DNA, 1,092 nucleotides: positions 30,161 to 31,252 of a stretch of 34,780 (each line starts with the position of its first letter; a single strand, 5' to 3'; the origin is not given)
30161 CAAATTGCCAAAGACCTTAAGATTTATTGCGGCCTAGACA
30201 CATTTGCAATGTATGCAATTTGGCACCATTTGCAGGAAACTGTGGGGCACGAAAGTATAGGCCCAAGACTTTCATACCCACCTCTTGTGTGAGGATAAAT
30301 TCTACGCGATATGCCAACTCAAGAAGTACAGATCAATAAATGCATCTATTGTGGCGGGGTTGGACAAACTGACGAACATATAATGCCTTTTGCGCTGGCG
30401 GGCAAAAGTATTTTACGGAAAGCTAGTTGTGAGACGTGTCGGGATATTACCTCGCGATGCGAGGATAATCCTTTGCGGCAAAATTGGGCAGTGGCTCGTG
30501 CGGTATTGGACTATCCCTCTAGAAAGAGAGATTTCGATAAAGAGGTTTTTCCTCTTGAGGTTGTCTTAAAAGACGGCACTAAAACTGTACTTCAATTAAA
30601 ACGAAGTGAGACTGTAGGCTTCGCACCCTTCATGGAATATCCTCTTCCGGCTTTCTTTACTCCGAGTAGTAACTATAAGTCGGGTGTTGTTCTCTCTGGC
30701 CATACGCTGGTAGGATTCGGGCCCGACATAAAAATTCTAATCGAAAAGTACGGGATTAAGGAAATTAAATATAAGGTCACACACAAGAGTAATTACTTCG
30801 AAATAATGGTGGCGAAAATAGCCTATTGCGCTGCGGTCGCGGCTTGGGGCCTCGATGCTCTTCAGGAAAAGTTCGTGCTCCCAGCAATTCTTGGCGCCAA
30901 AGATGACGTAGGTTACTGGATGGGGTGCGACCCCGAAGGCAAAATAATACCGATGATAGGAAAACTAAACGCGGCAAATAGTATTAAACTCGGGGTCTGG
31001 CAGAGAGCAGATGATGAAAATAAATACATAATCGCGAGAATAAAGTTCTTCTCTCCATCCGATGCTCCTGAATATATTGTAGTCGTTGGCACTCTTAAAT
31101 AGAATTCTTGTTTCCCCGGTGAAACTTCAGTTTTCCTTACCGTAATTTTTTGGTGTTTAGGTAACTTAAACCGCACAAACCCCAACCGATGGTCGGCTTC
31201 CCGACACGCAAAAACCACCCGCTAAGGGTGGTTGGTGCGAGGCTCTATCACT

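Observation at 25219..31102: Three-gene helicase plus triple-nuclease operon on a tRNA-Ser island: candidate undescribed defence system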

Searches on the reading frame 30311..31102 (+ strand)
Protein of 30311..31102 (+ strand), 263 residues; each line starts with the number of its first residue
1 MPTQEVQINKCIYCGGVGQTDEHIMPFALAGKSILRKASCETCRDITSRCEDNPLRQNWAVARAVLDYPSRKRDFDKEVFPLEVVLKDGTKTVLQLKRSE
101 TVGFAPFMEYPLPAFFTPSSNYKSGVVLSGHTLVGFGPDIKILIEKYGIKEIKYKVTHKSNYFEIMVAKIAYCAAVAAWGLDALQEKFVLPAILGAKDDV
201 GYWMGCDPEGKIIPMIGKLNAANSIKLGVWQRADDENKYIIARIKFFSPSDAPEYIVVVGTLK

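Call 5: search_protein_families(library=pfam, proteins=[window:30311-31102:+], max_evalue=0.1)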
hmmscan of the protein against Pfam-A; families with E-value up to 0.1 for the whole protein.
window:30311-31102:+ (263 aa): 1 family
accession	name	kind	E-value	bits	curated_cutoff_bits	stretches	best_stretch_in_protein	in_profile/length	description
PF14279.12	HNH_5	-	0.001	19.4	27.5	1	11-57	1-53/56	HNH endonuclease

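Call 6: search_protein_families(library=padloc, proteins=[window:30311-31102:+], max_evalue=0.1)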
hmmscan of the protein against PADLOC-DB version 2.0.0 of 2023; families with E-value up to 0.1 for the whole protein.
window:30311-31102:+ (263 aa): 0 families

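Call 7: search_protein_families(library=ncbifam, proteins=[window:30311-31102:+], max_evalue=0.1)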
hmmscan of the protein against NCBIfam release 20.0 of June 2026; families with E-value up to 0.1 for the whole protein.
window:30311-31102:+ (263 aa): 0 families

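Call 9: find_homologous_proteins(query=window:30311-31102:+)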
Query window:30311-31102:+ (263 aa): 112 proteins with E <= 0.001 among 705 candidates.
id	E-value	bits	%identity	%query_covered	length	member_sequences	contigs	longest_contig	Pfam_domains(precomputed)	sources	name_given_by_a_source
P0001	7.6e-175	597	99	100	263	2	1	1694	-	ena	-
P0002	1.9e-118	413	68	100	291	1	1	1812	PF14279.13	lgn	-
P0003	3.0e-118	412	63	100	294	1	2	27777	-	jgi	jgi:hypothetical protein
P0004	3.6e-115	402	65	100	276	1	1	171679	PF14279.13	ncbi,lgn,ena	-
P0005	6.4e-114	398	64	100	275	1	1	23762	-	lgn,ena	-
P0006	1.1e-109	384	62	100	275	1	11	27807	-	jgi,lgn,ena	-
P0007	1.1e-108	380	62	100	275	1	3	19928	PF14279.13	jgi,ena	-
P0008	1.7e-108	380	64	99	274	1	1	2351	-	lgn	-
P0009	3.1e-108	379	61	100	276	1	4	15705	PF14279.13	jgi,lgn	jgi:hypothetical protein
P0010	6.4e-108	378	61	100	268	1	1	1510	PF14279.13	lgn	-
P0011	1.3e-107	377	62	100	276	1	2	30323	-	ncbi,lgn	-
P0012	8.7e-107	374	60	100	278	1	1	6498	PF14279.13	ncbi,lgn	-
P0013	5.1e-105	368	61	100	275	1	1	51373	-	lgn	-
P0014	6.6e-105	368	63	100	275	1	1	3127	PF14279.13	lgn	-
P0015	1.2e-104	367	61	100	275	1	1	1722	-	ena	-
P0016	4.4e-104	365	62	100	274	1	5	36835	PF14279.13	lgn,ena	-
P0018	2.1e-102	360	59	100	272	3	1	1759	PF14279.13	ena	-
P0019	4.8e-102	359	58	99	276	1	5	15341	PF14279.13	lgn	-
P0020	4.0e-101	356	56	100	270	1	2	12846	PF14279.13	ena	-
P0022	4.1e-100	352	59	98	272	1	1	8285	PF14279.13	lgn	-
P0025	2.1e-98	347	57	100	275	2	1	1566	PF14279.13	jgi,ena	-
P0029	3.1e-92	327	54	100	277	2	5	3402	PF14279.13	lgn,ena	-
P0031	1.3e-89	318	53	100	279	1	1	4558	PF14279.13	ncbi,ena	-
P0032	5.5e-89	316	53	98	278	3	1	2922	PF14279.13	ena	-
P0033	4.8e-88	313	53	98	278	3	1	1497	PF14279.13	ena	-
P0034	3.1e-87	310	52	99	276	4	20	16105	PF14279.13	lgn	-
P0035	1.8e-86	308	54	97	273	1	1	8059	PF14279.13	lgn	-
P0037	6.8e-85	303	54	99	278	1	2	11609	PF14279.13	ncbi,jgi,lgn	-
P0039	1.6e-82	295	55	97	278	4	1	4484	PF14279.13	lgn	-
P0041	5.1e-82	293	53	97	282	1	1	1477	PF14279.13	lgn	-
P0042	5.8e-82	293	53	98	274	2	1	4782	PF14279.13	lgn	-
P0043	1.2e-81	292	51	97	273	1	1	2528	PF14279.13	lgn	-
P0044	4.4e-81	290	51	99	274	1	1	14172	PF14279.13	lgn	-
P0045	2.3e-79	284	54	96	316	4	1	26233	PF14279.13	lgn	-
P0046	8.3e-79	283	50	98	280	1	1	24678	PF14279.13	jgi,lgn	-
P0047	1.5e-77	278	53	97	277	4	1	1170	PF14279.13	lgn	-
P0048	1.6e-77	278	52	97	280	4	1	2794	PF14279.13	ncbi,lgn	-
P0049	5.8e-77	277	51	98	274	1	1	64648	PF14279.13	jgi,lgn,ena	-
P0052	1.3e-75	272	51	98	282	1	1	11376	PF14279.13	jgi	jgi:hypothetical protein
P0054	4.9e-73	264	47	98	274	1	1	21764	PF14279.13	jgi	jgi:hypothetical protein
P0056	7.2e-54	201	59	61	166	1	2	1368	PF14279.13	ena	-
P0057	3.0e-38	150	39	97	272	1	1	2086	PF14279.13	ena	-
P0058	5.5e-37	145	36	98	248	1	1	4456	PF14279.13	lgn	-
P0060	7.9e-35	138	34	98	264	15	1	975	PF14279.13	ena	-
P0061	1.7e-33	134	35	97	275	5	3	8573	PF14279.13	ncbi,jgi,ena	ncbi:MAG: HNH endonuclease [Candidatus Methanomethylophilaceae archaeon]|jgi:hypothetical protein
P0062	2.9e-33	133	35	98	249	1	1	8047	PF14279.13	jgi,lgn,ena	-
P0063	7.0e-33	132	34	99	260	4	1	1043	PF14279.13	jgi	-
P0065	2.5e-32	130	34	97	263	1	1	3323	PF14279.13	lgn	-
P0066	7.9e-32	129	34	97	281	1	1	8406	PF14279.13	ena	-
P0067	1.2e-31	128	36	96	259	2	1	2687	PF14279.13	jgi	jgi:hypothetical protein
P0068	4.6e-31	126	34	97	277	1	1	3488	PF14279.13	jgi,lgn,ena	-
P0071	7.3e-30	122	33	97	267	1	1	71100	PF14279.13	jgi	-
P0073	4.9e-29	119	32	96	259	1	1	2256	PF14279.13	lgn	-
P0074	9.4e-29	118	34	97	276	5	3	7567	PF14279.13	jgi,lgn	jgi:hypothetical protein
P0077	3.5e-27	113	35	96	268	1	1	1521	PF14279.13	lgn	-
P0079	9.6e-27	112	31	100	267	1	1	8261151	PF14279.13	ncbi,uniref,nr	ncbi:hypothetical protein DSCO28_01990 [Desulfosarcina ovata subsp. sediminis]|uniref:HNH endonuclea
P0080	1.9e-26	111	35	97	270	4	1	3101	PF14279.13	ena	-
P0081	4.6e-26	110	34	97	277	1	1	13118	PF14279.13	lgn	-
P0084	9.6e-26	109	30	97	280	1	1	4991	PF14279.13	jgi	jgi:hypothetical protein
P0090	2.1e-24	104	34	96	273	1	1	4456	PF14279.13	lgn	-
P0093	9.2e-24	102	33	98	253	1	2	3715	PF14279.13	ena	-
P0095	1.7e-23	101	32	98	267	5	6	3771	PF14279.13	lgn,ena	-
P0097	2.7e-23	101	31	97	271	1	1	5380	PF14279.13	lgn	-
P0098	4.3e-23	100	32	97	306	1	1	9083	PF14279.13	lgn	-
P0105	7.9e-21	92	31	96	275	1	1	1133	PF14279.13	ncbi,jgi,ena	-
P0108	5.5e-19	86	31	97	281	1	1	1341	PF14279.13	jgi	jgi:hypothetical protein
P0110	2.0e-9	55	29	75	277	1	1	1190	PF14279.13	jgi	jgi:hypothetical protein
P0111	5.4e-9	54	27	70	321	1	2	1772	PF14279.13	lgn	-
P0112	3.2e-7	48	27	97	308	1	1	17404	PF14279.13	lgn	-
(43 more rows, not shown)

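Call 14: find_related_loci(query=A2, collection=genome_contigs, flank=10000)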
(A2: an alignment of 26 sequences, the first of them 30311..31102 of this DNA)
Query A2 (263 aa) in genome_contigs; peptide patterns used: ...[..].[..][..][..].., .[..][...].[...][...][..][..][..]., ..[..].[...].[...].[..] (x = any residue, [..] = any of these).
82 stretches matched a pattern; 50 encode a relative of the query (tblastn E <= 1e-3); 49 distinct loci.
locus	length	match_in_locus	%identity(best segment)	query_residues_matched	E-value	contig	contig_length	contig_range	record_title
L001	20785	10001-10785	58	1-263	1e-94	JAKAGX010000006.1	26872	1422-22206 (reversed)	MAG: bacterium isolate WY2.bin70 NODE_2344_length_26872_cov_1.782651, whole genome shotgun sequence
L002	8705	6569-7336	50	8-263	5e-86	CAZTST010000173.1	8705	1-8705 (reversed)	MAG TPA_asm: uncultured Draconibacterium sp. isolate SRP256446_co1_70 genome assembly, contig: NODE_4655_length_8705_cov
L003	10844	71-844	51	7-263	2e-84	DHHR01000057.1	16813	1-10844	MAG TPA_asm: Syntrophaceae bacterium UBA4767 UBA4767_contig_1004, whole genome shotgun sequence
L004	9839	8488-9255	52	6-260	6e-82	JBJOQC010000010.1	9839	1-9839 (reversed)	MAG: Candidatus Parcubacteria bacterium isolate whiteclaycreek2_2019_sw_WHONDRS-S19S_0038_B_bin.23 scaffold_1253191, who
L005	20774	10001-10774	48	4-263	2e-79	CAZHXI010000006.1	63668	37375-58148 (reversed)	MAG TPA_asm: uncultured Gammaproteobacteria bacterium isolate SRP278252_co2_296 genome assembly, contig: NODE_729_length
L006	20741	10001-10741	35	8-260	4e-42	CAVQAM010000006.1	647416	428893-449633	MAG: uncultured Acidobacteriaceae bacterium isolate MFD01299.bin.1.47 genome assembly, contig: contig_21964, whole genom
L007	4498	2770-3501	37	8-260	6e-42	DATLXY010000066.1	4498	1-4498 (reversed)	MAG TPA_asm: Nitrososphaera sp. isolate SMAG_U13258 k141_131641, whole genome shotgun sequence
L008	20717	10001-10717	38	8-259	6e-41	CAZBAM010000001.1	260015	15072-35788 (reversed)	MAG TPA_asm: Candidatus Micrarchaeota archaeon isolate binchicken_co33_206 genome assembly, contig: NODE_5_length_260015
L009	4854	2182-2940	32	8-260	3e-38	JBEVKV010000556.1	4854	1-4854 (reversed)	MAG: Pyrinomonadaceae bacterium isolate T4R1UO_autometa_bin_0001 T4R1UO_autometa_bin_0001_k133_7876721, whole genome sho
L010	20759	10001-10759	32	8-260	2e-37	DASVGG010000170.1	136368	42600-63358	MAG TPA_asm: Pyrinomonadaceae bacterium isolate SMAG_U2109 k141_1279575, whole genome shotgun sequence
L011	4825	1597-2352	36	7-263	1e-37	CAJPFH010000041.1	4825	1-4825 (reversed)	Flavobacteriales bacterium genome assembly, contig: FLAV_41, whole genome shotgun sequence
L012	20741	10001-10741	37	7-263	3e-36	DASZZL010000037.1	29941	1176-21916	MAG TPA_asm: Pyrinomonadaceae bacterium isolate SMAG_U6235 k141_84637, whole genome shotgun sequence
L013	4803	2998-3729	35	8-260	2e-36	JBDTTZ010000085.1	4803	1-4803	MAG: Gemmatimonadota bacterium isolate cluster3_bin.32 NODE_102448_length_4803_cov_10.215880, whole genome shotgun seque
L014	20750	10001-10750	31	6-262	3e-33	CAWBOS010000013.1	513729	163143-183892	MAG: uncultured delta proteobacterium isolate MFD01299.bin.3.111 genome assembly, contig: contig_6400, whole genome shot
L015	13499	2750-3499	33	6-263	9e-33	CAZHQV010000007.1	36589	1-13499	MAG TPA_asm: uncultured Dehalococcoidales bacterium isolate SRP068000_co4_61 genome assembly, contig: NODE_726_length_36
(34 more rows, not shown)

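Call 50: search_solved_structures(query=A1, max_evalue=1, show_alignments=2)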
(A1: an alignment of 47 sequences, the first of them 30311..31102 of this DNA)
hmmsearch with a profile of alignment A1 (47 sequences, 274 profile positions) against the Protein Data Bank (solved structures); distinct sequences matched with E-value up to 1: 5.
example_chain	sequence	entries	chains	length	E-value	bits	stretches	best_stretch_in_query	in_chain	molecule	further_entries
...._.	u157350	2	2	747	0.044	16.3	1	14-51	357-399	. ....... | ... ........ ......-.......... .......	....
8w2z_A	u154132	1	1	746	0.044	16.3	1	14-51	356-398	HNH nuclease domain-containing protein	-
9k30_A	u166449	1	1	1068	0.11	15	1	5-51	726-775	TbaIscB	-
8w2s_A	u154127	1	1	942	0.13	14.7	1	14-51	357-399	HNH nuclease domain-containing protein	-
9lgi_A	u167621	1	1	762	0.5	12.8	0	14-51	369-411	HNH nuclease domain-containing protein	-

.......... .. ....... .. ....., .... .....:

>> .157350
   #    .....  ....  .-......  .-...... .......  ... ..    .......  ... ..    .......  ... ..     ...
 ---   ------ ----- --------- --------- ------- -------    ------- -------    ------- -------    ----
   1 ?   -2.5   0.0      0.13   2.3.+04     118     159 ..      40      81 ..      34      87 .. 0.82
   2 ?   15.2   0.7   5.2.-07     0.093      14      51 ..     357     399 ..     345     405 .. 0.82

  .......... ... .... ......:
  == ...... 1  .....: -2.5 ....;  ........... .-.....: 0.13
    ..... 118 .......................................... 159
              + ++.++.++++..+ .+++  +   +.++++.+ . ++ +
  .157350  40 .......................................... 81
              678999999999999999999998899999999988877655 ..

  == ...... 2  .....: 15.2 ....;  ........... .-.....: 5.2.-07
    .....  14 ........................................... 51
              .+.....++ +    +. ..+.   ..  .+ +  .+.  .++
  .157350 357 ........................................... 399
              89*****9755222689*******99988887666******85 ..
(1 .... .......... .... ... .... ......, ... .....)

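Call 55: search_protein_families(library=padloc, proteins=[P0079, P0004], max_evalue=0.01)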
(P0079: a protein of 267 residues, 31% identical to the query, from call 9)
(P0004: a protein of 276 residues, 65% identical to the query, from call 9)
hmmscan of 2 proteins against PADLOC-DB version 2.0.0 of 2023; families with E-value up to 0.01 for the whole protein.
P0079 (267 aa): 0 families

P0004 (276 aa): 0 families

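Call 59: predict_structure(alignment_id=A1)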
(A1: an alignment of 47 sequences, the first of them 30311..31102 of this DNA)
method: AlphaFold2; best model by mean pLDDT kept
length: 263 residues; sequences in the alignment: 47
mean_pLDDT: 95.4   pTM: 0.92
mean pLDDT of the five models: 95.4, 95.2, 95.2, 95.2, 94.9
residues with pLDDT >= 90: 252; 70-90: 8; 50-70: 2; < 50: 1
segments of 3 or more residues with pLDDT < 50: none
pLDDT, mean of each block of 10 residues (from residue 1): 82 98 97 97 97 95 96 94 98 97 97 88 92 95 97 94 98 98 97 97 96 94 96 95 98 98 97
secondary structure, 60 per line:
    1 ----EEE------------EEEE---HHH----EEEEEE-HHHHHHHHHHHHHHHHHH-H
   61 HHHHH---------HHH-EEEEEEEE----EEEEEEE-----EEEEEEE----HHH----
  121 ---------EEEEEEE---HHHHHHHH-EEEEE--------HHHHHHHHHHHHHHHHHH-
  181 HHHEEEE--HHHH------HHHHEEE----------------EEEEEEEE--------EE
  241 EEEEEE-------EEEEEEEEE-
elements in order: E5-7 E20-23 E34-39 H41-58 H60-65 E79-86 E91-97 E103-109 E130-136 H140-147 E149-153 H162-179 E184-187 H190-193 H200-203 E204-206 E223-230 E239-246 E254-262

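Call 63: fold_search(model_id=the predicted structure, library=pdb)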
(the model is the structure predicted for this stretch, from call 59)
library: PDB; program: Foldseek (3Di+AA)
matches with E <= 10: 272; with E <= 0.001: 0
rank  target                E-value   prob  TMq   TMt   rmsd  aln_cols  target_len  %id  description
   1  8eo5_A                1.0e-01  0.05  0.13  0.13  22.3       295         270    8  Crystal structure of the class A beta-lactamase precursor LRA-5 from an Alaskan soil metagenome at 1.8 Angstrom resolu (released 2023-09-06)
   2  8eo6_A                1.2e-01  0.04  0.13  0.13  22.0       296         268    8  Crystal structure of metagenomic class A beta-lactamase precursor LRA-5 in complex with ceftazidime at 2.35 Angstrom r (released 2023-10-04)
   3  8eo7_A                4.1e-01  0.03  0.14  0.14  22.3       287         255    7  Crystal structure of metagenomic beta-lactamase LRA-5 Y69Q/V166E mutant at 2.15 Angstrom resolution (released 2023-10-04)
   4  5wsy_A                5.2e-01  0.04  0.14  0.18  17.3       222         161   12  The complex structure of SAV606 with N-carboxymethyl-3-aminobutyrate (released 2017-05-31)
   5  3u0k_B                5.9e-01  0.03  0.14  0.18  20.8       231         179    9  Crystal Structure of the genetically encoded calcium indicator RCaMP (released 2012-10-03)
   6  8eo5_B                5.9e-01  0.02  0.13  0.12  22.1       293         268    6  Crystal structure of the class A beta-lactamase precursor LRA-5 from an Alaskan soil metagenome at 1.8 Angstrom resolu (released 2023-09-06)
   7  4bbj                  6.2e-01  0.02  0.10  0.05  25.9       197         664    9  Copper-transporting PIB-ATPase in complex with beryllium fluoride representing the E2P state (released 2013-12-11)
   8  2laf_MODEL_1_A        7.9e-01  0.09  0.12  0.23   5.5        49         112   16  NMR solution structure of the N-terminal domain of the E. coli lipoprotein BamC (released 2011-06-01)
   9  8w7p_B                7.9e-01  0.03  0.17  0.17  17.3       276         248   10  Extracellular domain of a sensor histidine kinase (released 2024-01-10)
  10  4k15_A                8.4e-01  0.03  0.10  0.18  20.9       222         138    8  2.75 Angstrom Crystal Structure of Hypothetical Protein lmo2686 from Listeria monocytogenes EGD-e (released 2013-04-17)
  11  3tgo_D                1.0e+00  0.08  0.11  0.15   6.5        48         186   17  Crystal structure of the E. coli BamCD complex (released 2011-09-28)
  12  2zc4_E                1.1e+00  0.02  0.16  0.12  19.8       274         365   12  Penicillin-binding protein 2X (PBP 2X) acyl-enzyme complex (tebipenem) from Streptococcus pneumoniae (released 2008-04-08)
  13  9r2r_B                1.1e+00  0.02  0.09  0.12   8.6        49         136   12  De novo designed M7 protein fold (released 2025-05-14)
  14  7t4r_E                1.2e+00  0.02  0.08  0.12  16.8       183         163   10  CryoEM structure of the HCMV Pentamer gH/gL/UL128/UL130/UL131A in complex with THBD and neutralizing fabs MSL-109 and  (released 2022-03-23)
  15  4zkc_A                1.4e+00  0.05  0.08  0.09  11.3        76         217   13  The chemokine binding protein of orf virus complexed with CCL7 (released 2015-07-08)
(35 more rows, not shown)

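Call 68: search_protein_families(library=pfam, alignment_id=A5, max_evalue=0.00001)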
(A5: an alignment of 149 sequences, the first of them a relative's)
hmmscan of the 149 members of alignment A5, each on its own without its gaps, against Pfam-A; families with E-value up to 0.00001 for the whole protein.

A. member 1, L001:9210-9707:+ (165 aa): 0 families

B. families by the number of members that match (of 149 scanned): 112 families (the first 25 are shown)
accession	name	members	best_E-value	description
PF04851.21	ResIII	3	1.9e-12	Type III restriction enzyme, res subunit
PF00270.35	DEAD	2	4.3e-33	DEAD/DEAH box helicase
PF01609.27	DDE_Tnp_1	2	6.7e-24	Transposase DDE domain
PF13340.11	DUF4096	2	4.5e-21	Putative transposase of IS4/5 family (DUF4096)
PF00271.37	Helicase_C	2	1.1e-20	Helicase conserved C-terminal domain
PF00589.27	Phage_integrase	2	1.3e-19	Phage integrase family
PF03713.19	DUF305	2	1e-18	Domain of unknown function (DUF305)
PF01966.28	HD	2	1.4e-17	HD domain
PF13470.12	PIN_3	2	4.2e-15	PIN domain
PF13304.12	AAA_21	2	4.1e-11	AAA domain, putative AbiEii toxin, Type IV TA system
PF07669.17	Eco57I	2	5.5e-10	Eco57I restriction-modification methylase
PF01653.23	DNA_ligase_aden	1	1.1e-92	NAD-dependent DNA ligase adenylation domain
PF20473.4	MmeI_Mtase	1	4e-86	MmeI, DNA-methyltransferase domain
PF20466.3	MmeI_TRD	1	1.8e-72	MmeI, target recognition domain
PF01977.22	UbiD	1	4.3e-71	3-octaprenyl-4-hydroxybenzoate carboxy-lyase Rift-related domain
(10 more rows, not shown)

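Call 69: fold_search(model_id=the predicted structure, library=viral)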
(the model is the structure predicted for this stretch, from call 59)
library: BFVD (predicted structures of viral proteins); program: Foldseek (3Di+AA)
matches with E <= 10: 628; with E <= 0.001: 0
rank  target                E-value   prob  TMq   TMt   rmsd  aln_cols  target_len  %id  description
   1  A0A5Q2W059            1.2e-01  0.09  0.18  0.11  17.9       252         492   11  (no name in the UniProt tables at hand)
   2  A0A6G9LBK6            2.8e-01  0.03  0.11  0.10  22.6       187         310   11  (no name in the UniProt tables at hand)
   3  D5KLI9                3.0e-01  0.05  0.11  0.14  17.4       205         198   11  UL130 [Simian cytomegalovirus (strain Colburn)]
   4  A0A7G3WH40            4.3e-01  0.38  0.14  0.22   2.7        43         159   14  DNA repair protein RAD52-like protein [Arthronema virus TR020]
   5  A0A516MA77            4.3e-01  0.04  0.10  0.11  19.6       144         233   11  (no name in the UniProt tables at hand)
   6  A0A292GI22            5.1e-01  0.20  0.16  0.32   6.6        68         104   13  (no name in the UniProt tables at hand)
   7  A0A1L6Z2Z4            5.1e-01  0.03  0.11  0.09  17.0       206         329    9  (no name in the UniProt tables at hand)
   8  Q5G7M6                5.8e-01  0.03  0.14  0.18  16.5       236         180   12  (no name in the UniProt tables at hand)
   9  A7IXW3                6.1e-01  0.02  0.12  0.15  20.3       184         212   12  Uncharacterized protein b788R [Paramecium bursaria Chlorella virus NY2A]
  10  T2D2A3                6.5e-01  0.02  0.11  0.15  20.3       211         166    9  Fiber knob (Fragment) [Human adenovirus B serotype 35]
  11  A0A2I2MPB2            6.9e-01  0.38  0.13  0.19   3.2        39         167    8  Uncharacterized protein [Mycobacterium phage EniyanLRS]
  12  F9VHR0                6.9e-01  0.02  0.12  0.16  20.4       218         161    8  (no name in the UniProt tables at hand)
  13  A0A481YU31            6.9e-01  0.02  0.11  0.08  19.2       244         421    8  Uncharacterized protein [Marseillevirus LCMAC102]
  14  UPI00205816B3         7.4e-01  0.04  0.09  0.10  15.2        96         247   11  (no name look-up for this kind of identifier)
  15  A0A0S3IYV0            7.8e-01  0.08  0.15  0.17  18.5       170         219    5  Baculovirus repeated ORF-c [Anticarsia gemmatalis multiple nucleopolyhedrovirus]
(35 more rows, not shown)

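Call 82: search_protein_families(library=phrogs, proteins=[window:30311-31102:+], max_evalue=0.001)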
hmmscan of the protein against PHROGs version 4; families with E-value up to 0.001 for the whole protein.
window:30311-31102:+ (263 aa): 0 families

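Call 83: find_encoding_contigs(protein=P0004, flank=8000, max_places=2)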
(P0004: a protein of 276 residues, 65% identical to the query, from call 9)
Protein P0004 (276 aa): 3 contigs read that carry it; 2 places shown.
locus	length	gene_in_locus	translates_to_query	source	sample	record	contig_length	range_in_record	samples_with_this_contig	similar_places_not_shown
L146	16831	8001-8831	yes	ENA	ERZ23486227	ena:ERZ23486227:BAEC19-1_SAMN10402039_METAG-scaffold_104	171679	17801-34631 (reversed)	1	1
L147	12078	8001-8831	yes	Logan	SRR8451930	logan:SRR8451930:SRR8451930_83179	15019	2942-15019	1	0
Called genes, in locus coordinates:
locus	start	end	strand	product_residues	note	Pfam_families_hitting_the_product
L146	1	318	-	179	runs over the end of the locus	-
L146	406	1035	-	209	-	PF21176:RecR_HhH, PF13662:Toprim_4, PF01751:Toprim (weak), PF21175:RecR_C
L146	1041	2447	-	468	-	PF00772:DnaB, PF03796:DnaB_C, PF13481:AAA_25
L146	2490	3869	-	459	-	PF00133:tRNA-synt_1 (faint), PF01406:tRNA-synt_1e, PF01921:tRNA-synt_1f (faint), PF09334:tRNA-synt_1g, PF09190:DALR_2, PF23493:CysS_C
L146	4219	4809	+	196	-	PF04138:GtrA_DPMS_TM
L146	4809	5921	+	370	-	PF05496:RuvB_N (weak), PF13177:DNA_pol3_delta2, PF00004:AAA, PF13401:AAA_22 (faint), PF22608:DNAX_ATPase_lid, PF12169:DNA_pol3_gamma3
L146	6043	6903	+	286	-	-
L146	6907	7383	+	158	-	-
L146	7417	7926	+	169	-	-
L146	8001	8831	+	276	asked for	PF14279:HNH_5 (faint)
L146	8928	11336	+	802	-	-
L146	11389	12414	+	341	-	-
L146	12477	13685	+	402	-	-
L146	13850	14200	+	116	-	-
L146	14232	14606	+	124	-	PF04266:ASCH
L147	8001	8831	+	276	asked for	PF14279:HNH_5 (faint)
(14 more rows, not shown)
